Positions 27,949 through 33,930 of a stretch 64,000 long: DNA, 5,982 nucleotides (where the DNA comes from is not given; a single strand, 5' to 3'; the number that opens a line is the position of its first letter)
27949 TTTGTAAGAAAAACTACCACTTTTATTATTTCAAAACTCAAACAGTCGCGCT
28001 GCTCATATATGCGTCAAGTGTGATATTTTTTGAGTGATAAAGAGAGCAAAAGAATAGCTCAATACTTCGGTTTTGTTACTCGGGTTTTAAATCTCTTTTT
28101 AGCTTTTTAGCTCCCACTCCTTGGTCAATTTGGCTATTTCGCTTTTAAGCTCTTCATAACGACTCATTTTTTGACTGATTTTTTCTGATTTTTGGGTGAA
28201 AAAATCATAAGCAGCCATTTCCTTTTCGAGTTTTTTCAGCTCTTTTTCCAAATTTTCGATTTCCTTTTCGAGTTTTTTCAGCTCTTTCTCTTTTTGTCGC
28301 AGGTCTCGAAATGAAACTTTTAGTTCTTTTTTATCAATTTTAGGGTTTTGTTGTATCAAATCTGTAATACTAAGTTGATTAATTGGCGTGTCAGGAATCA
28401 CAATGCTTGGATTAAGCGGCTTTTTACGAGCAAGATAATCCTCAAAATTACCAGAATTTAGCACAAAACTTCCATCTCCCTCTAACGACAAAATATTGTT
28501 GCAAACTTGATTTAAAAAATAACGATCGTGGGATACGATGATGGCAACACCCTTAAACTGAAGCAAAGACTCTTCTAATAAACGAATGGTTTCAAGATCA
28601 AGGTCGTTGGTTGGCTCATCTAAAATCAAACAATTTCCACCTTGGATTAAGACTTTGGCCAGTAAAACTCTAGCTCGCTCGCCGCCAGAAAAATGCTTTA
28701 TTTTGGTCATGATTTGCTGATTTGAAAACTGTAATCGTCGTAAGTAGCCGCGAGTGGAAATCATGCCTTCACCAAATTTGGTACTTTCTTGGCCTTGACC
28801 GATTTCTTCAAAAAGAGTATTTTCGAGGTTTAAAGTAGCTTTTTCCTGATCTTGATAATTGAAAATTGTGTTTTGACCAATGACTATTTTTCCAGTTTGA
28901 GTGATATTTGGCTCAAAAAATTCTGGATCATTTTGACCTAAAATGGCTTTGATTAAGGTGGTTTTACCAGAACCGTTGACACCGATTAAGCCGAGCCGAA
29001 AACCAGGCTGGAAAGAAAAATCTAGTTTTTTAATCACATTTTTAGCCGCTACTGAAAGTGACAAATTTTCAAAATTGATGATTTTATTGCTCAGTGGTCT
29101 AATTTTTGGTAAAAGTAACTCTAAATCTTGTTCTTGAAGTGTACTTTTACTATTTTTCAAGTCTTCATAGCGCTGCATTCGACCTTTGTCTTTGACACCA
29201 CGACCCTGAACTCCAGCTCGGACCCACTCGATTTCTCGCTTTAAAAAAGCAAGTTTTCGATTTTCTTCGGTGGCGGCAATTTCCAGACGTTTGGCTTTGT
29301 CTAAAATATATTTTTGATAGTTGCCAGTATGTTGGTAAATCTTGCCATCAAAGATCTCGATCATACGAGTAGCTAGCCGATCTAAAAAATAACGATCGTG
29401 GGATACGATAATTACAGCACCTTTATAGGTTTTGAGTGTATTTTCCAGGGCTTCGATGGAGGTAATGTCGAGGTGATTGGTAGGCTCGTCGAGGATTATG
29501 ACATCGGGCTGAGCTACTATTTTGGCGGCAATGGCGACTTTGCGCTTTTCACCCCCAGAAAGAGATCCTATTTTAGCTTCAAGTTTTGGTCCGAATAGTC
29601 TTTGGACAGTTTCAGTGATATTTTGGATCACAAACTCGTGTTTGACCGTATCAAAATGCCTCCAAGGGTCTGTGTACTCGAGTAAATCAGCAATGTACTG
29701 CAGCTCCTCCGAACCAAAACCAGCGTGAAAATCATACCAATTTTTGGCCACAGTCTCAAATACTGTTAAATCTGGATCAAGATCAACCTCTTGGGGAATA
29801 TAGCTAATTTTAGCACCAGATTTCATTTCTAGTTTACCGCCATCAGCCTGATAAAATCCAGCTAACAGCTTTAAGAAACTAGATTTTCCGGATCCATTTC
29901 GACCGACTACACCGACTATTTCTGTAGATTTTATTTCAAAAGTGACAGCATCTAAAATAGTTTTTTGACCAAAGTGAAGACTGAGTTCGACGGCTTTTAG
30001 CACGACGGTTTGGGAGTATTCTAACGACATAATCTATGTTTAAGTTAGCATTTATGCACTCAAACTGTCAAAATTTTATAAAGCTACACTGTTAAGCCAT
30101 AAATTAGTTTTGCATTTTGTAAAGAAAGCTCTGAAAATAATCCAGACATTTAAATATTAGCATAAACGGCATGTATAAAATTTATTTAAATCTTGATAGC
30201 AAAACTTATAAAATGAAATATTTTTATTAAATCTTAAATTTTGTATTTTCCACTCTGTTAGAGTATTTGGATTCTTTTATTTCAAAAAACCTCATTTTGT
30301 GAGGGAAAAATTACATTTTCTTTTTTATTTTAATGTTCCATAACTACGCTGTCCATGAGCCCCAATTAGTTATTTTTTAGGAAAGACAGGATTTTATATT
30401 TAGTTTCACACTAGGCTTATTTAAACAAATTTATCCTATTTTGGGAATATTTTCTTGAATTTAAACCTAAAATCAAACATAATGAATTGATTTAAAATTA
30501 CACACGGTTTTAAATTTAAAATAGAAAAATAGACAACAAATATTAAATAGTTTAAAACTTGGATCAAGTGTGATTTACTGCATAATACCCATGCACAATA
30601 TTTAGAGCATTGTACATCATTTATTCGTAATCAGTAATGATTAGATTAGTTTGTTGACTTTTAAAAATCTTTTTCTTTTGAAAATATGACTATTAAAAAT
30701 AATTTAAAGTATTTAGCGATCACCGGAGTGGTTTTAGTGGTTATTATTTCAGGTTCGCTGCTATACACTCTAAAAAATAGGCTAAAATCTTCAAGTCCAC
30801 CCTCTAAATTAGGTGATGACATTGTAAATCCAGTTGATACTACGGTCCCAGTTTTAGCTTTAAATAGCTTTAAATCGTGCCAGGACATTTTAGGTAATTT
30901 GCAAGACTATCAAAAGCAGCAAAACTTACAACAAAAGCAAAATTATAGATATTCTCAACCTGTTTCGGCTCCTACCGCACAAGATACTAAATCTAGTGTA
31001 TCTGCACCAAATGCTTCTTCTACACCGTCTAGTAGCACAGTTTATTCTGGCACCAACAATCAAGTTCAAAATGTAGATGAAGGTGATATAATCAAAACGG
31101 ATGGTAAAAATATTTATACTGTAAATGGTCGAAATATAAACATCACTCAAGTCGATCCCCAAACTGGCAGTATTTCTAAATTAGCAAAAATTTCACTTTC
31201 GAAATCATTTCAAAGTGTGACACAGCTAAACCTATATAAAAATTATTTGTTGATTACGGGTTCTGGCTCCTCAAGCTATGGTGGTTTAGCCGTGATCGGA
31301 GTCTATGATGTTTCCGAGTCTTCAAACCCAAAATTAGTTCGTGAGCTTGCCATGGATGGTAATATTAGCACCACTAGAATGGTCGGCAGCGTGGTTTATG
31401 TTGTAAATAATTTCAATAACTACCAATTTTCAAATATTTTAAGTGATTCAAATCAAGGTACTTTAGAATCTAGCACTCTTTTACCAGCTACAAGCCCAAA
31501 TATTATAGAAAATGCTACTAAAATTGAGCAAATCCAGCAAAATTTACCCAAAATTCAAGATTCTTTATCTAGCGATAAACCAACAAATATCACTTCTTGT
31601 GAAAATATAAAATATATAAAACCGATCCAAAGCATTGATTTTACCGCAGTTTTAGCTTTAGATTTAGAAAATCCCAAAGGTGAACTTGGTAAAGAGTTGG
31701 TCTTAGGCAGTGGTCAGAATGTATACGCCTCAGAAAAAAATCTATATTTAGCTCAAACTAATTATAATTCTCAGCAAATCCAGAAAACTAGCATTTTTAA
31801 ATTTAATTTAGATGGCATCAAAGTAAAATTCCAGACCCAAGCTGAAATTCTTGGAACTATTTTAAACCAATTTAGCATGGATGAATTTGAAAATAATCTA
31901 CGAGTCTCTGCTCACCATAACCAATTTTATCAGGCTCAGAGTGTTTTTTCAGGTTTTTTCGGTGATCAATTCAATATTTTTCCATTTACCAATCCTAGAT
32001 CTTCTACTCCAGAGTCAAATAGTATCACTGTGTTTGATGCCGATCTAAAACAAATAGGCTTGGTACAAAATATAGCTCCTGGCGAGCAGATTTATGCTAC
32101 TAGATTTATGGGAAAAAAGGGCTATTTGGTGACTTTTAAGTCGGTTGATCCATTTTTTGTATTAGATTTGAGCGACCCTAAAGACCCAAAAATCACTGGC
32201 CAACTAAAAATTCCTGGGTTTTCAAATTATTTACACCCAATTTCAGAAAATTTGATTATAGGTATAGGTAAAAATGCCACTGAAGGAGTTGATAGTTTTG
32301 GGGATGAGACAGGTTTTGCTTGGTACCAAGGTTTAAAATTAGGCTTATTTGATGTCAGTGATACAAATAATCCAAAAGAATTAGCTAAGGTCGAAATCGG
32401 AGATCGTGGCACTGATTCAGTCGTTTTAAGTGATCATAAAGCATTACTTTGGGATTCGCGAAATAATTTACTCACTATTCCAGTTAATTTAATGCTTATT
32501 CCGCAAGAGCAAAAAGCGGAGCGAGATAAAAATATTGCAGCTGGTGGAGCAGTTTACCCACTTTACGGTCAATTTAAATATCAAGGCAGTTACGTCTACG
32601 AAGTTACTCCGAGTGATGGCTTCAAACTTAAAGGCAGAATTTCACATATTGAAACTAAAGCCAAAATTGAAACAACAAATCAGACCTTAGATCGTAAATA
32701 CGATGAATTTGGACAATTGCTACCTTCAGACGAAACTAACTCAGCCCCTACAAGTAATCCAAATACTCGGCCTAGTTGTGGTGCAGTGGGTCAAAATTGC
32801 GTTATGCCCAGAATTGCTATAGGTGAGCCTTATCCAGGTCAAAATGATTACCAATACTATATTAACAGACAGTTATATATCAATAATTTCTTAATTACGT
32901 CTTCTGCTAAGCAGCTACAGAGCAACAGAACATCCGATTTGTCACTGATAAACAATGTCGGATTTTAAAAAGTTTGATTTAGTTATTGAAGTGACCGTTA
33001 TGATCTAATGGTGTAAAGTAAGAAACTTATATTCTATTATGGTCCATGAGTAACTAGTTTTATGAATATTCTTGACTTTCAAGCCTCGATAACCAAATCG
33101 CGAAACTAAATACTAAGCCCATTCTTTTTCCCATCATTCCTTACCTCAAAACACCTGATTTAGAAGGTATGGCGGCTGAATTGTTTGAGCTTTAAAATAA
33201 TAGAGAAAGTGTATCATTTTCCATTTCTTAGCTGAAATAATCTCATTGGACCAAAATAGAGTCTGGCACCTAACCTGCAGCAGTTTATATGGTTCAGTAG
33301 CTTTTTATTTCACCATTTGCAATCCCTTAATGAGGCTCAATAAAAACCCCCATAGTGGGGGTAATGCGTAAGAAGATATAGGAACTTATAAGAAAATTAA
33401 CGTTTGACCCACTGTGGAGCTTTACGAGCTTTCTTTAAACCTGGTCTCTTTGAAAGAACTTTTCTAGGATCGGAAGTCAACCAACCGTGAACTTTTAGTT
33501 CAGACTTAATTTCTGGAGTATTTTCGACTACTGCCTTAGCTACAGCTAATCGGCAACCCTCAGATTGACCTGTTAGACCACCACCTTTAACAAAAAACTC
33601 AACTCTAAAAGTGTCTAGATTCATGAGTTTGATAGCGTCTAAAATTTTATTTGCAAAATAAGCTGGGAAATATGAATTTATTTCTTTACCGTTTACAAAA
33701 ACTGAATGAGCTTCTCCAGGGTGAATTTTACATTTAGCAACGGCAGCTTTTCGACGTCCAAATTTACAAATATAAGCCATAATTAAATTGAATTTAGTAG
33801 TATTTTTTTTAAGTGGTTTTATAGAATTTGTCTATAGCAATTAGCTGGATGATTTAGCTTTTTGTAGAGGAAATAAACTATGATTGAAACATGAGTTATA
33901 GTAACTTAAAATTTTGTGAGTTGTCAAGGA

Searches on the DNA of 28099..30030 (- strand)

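Call 91: search_rna_families(sources=[L020, L021, L044], threshold=evalue, max_evalue=1)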
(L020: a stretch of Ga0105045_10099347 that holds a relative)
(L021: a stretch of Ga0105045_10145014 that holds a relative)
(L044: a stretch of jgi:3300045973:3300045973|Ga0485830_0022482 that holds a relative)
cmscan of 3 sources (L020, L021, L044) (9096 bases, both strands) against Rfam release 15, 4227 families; matches with E-value up to 1: 0.
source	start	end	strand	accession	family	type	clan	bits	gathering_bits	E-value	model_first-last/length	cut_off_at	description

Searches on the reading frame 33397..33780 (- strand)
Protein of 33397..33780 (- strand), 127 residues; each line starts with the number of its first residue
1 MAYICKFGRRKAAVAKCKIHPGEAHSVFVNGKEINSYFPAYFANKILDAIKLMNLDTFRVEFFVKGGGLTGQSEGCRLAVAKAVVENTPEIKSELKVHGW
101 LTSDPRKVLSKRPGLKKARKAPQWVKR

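Call 9: search_protein_families(library=ncbifam, proteins=[window:33397-33780:-])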
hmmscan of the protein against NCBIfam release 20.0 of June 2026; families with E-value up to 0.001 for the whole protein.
window:33397-33780:- (127 aa): 3 families
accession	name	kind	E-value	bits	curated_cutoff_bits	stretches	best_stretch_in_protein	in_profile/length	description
NF001099.0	PRK00132.1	equivalog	7.8e-30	103.8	112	1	6-127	8-130/130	30S ribosomal protein S9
NF001749.0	PRK00474.1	equivalog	7.2e-17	61.9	147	1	3-123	4-130/134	30S ribosomal protein S9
TIGR03627.1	uS9_arch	equivalog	2.9e-16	59.9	162.75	1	4-123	2-126/130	30S ribosomal protein S9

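Call 13: find_encoding_contigs(protein=window:33397-33780:-, flank=10000, max_places=10)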
Protein window:33397-33780:- (127 aa): 8 contigs read that carry it; 4 places shown.
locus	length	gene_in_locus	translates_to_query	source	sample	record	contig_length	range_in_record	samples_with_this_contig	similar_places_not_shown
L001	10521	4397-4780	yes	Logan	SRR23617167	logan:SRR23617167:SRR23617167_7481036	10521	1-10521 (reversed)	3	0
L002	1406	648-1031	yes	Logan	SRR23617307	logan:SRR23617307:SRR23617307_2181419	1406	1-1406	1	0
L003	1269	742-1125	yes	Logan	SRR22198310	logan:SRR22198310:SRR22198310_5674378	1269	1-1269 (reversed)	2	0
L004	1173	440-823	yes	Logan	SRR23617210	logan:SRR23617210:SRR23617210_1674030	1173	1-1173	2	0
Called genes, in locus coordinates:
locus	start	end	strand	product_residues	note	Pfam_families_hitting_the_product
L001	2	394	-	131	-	?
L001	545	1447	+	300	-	PF01149:Fapy_DNA_glyco, PF06831:H2TH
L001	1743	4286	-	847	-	PF00690:Cation_ATPase_N, PF00122:E1-E2_ATPase, PF00702:Hydrolase, PF13246:Cation_ATPase, PF00689:Cation_ATPase_C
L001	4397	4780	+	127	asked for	PF00380:Ribosomal_S9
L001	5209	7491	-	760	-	PF09826:Beta_propel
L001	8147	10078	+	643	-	PF13476:AAA_23 (faint), PF13555:AAA_29 (faint), PF00005:ABC_tran, PF07693:KAP_NTPase (faint), PF13304:AAA_21 (faint), PF00005:ABC_tran, PF02463:SMC_N (weak), PF16326:ABC_tran_CTD, +1 more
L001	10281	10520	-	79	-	?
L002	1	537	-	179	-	?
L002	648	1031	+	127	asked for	PF00380:Ribosomal_S9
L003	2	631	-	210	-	?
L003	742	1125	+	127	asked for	PF00380:Ribosomal_S9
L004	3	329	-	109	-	?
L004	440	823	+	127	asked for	PF00380:Ribosomal_S9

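Call 19: find_homologous_proteins(query=window:33397-33780:-, max_evalue=1e-30)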
Query window:33397-33780:- (127 aa): 6 proteins with E <= 1e-30 among 56 candidates.
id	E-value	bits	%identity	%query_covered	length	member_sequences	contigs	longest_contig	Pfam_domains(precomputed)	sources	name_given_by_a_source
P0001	2.5e-77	275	96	100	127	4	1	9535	PF00380.26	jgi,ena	-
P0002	4.1e-63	229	80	100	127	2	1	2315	PF00380.26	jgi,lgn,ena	-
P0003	4.1e-58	213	74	100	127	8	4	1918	PF00380.26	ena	-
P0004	4.5e-49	184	66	100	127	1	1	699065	PF00380.26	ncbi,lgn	ncbi:MAG: 30S ribosomal protein S9 [Patescibacteria group bacterium]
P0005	1.2e-48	183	64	100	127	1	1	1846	PF00380.26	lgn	-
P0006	6.5e-43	164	59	100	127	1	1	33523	PF00380.26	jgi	jgi:small subunit ribosomal protein S9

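Call 20: find_encoding_contigs(protein=P0001, flank=10000, max_places=10)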
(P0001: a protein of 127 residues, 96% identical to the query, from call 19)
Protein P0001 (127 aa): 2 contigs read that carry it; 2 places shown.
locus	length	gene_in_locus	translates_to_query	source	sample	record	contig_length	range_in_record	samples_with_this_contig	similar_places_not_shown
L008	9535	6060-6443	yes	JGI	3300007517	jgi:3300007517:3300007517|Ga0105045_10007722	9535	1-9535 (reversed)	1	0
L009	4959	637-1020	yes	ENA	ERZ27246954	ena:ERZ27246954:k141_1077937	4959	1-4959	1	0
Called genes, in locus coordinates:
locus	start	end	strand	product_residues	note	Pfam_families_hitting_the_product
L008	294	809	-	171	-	PF00177:Ribosomal_S7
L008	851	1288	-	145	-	PF00164:Ribosom_S12_S23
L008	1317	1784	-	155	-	PF00572:Ribosomal_L13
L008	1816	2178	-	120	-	PF01196:Ribosomal_L17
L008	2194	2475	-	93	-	PF00829:Ribosomal_L21p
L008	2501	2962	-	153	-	PF03449:GreA_GreB_N, PF01272:GreA_GreB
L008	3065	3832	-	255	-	PF00406:ADK (weak), PF13238:AAA_18 (weak), PF13207:AAA_17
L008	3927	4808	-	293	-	PF01145:Band_7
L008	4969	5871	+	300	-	PF01149:Fapy_DNA_glyco, PF06831:H2TH, PF06827:zf-FPG_IleRS (faint)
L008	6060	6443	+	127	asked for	PF00380:Ribosomal_S9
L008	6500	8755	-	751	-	PF09826:Beta_propel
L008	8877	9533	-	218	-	?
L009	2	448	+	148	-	?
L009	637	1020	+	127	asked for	PF00380:Ribosomal_S9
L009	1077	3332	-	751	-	PF09826:Beta_propel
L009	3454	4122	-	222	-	-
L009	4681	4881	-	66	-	-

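Call 21: find_encoding_contigs(protein=P0002, flank=10000, max_places=10)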
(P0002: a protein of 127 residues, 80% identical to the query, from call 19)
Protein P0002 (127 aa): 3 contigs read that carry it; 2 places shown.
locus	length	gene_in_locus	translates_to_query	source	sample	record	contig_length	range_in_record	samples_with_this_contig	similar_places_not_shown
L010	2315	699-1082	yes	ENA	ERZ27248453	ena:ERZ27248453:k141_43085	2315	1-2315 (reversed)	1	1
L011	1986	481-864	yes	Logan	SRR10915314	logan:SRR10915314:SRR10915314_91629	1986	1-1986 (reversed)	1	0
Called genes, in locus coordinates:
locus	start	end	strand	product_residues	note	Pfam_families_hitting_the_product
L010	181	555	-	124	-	PF00690:Cation_ATPase_N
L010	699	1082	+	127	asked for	PF00380:Ribosomal_S9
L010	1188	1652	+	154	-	PF00885:DMRL_synthase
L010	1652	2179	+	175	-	PF06574:FAD_syn, PF01467:CTP_transf_like (weak)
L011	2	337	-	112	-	?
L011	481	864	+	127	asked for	PF00380:Ribosomal_S9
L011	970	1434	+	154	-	PF00885:DMRL_synthase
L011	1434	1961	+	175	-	PF06574:FAD_syn, PF01467:CTP_transf_like (weak)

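Call 22: find_encoding_contigs(protein=P0003, flank=10000, max_places=10)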
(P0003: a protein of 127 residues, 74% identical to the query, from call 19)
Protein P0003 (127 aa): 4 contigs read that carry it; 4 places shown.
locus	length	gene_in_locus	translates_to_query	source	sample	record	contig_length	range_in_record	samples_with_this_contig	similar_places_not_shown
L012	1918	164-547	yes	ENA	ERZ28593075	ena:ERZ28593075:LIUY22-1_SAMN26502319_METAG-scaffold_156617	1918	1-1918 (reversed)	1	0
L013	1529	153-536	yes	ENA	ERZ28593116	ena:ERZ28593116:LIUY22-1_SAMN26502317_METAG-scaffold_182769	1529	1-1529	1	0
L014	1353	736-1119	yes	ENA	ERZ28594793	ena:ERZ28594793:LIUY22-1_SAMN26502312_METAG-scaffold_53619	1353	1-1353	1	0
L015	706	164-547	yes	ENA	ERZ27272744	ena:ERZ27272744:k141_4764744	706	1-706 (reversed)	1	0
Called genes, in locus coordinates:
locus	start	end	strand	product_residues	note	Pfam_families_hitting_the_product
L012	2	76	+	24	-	?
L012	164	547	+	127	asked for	PF00380:Ribosomal_S9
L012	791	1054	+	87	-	PF01527:HTH_Tnp_1, PF13384:HTH_23 (weak)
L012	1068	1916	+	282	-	PF00665:rve, PF13683:rve_3, PF13333:rve_2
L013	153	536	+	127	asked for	PF00380:Ribosomal_S9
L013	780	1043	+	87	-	PF01527:HTH_Tnp_1, PF13384:HTH_23 (weak)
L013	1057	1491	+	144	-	PF13276:HTH_21 (faint), PF00665:rve (weak)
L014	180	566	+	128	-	PF01687:Flavokinase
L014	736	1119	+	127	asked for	PF00380:Ribosomal_S9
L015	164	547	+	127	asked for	PF00380:Ribosomal_S9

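Call 23: find_encoding_contigs(protein=P0004, flank=10000, max_places=10)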
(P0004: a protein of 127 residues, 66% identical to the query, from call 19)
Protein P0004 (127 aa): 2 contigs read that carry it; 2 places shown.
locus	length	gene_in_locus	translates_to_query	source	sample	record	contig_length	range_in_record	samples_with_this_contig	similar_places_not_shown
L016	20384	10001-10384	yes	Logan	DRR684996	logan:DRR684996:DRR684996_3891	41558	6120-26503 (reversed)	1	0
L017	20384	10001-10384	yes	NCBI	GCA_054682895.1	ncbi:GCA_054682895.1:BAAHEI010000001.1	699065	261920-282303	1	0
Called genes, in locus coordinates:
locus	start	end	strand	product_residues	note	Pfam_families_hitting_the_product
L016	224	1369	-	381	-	PF01098:FTSW_RODA_SPOVE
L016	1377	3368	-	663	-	PF00496:SBP_bac_5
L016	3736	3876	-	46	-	-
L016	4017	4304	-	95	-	PF00293:NUDIX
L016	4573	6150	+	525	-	PF13632:Glyco_trans_2_3 (weak)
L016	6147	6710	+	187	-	PF12917:YfbR-like, PF13023:HD_3, PF01966:HD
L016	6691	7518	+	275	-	-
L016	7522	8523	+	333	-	PF00535:Glycos_transf_2, PF10111:Glyco_tranf_2_2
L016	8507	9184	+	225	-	PF00702:Hydrolase (weak)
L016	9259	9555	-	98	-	PF01197:Ribosomal_L31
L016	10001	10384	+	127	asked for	PF00380:Ribosomal_S9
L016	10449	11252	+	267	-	PF00487:FA_desaturase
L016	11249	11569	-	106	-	-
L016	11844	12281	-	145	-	PF00085:Thioredoxin, PF13098:Thioredoxin_2 (weak), PF13905:Thioredoxin_8 (faint)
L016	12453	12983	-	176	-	-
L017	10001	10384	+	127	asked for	PF00380:Ribosomal_S9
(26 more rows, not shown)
